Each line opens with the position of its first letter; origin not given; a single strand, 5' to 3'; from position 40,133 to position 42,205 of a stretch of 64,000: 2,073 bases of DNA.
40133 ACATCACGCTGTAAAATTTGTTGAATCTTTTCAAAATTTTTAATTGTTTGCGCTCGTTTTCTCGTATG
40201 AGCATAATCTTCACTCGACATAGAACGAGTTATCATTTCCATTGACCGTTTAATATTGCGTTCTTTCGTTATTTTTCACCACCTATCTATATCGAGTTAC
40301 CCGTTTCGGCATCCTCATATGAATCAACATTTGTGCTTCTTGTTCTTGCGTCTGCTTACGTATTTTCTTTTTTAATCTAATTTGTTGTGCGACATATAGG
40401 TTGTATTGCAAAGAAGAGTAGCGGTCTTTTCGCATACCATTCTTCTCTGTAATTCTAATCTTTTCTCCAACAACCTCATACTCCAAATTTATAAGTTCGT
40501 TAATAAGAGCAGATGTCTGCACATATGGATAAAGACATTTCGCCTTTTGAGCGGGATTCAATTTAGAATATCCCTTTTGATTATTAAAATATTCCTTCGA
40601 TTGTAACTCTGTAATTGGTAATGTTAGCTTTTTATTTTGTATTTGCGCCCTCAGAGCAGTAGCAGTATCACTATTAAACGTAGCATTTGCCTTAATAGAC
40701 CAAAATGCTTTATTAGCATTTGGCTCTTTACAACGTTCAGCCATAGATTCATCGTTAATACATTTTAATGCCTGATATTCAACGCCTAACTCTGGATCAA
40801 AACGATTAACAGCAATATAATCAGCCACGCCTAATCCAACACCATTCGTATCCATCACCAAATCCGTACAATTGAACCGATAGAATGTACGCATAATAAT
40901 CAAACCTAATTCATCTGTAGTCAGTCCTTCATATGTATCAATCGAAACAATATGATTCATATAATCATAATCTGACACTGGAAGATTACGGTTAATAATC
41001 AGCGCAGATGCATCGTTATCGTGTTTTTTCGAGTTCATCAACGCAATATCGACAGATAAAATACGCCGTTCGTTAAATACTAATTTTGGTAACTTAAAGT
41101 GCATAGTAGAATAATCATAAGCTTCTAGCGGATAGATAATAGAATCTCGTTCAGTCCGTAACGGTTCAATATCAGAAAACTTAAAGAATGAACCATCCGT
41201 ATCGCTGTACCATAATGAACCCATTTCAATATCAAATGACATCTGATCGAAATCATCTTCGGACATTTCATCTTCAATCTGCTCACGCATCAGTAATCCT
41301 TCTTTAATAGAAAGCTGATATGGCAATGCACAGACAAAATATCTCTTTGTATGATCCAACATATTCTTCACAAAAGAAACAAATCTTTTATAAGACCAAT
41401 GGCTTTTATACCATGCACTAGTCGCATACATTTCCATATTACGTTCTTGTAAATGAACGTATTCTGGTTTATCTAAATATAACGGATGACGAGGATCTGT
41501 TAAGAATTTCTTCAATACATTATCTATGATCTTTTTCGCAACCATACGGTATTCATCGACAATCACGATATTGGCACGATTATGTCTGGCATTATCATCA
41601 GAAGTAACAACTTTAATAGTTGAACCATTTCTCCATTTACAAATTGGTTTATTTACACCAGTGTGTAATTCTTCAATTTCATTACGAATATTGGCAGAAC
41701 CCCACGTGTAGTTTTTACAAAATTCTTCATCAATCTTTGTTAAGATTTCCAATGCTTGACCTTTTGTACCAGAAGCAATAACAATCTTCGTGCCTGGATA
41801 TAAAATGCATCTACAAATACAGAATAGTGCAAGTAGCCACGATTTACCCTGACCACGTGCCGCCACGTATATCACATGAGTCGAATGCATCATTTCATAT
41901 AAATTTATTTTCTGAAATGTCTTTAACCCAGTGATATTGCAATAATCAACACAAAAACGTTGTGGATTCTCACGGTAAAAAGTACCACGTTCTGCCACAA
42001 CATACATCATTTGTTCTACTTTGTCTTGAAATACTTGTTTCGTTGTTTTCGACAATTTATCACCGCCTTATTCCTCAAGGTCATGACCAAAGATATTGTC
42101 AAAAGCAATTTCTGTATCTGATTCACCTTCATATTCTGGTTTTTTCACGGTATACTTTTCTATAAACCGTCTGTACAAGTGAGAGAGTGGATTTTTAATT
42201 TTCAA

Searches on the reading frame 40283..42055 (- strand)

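Call 36: search_protein_families(library=phrogs, proteins=[window:40283-42055:-], max_evalue=0.00001)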
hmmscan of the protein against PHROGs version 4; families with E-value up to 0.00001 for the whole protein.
window:40283-42055:- (590 aa): 6 families
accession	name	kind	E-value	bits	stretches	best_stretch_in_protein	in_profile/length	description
phrog_15503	-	unknown function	3.2e-46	158.7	1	6-219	30-243/245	-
phrog_26582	-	unknown function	7.7e-45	154.7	1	229-585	5-361/363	-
phrog_24618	-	unknown function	3.6e-38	132.5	1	359-566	6-218/230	-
phrog_2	-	head and packaging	1.2e-19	71.5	1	28-564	251-601/807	terminase large subunit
phrog_5989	-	head and packaging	2.7e-08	34.3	1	34-176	124-267/347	terminase large subunit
phrog_38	-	head and packaging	6.9e-08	32.6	1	59-167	306-409/760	terminase large subunit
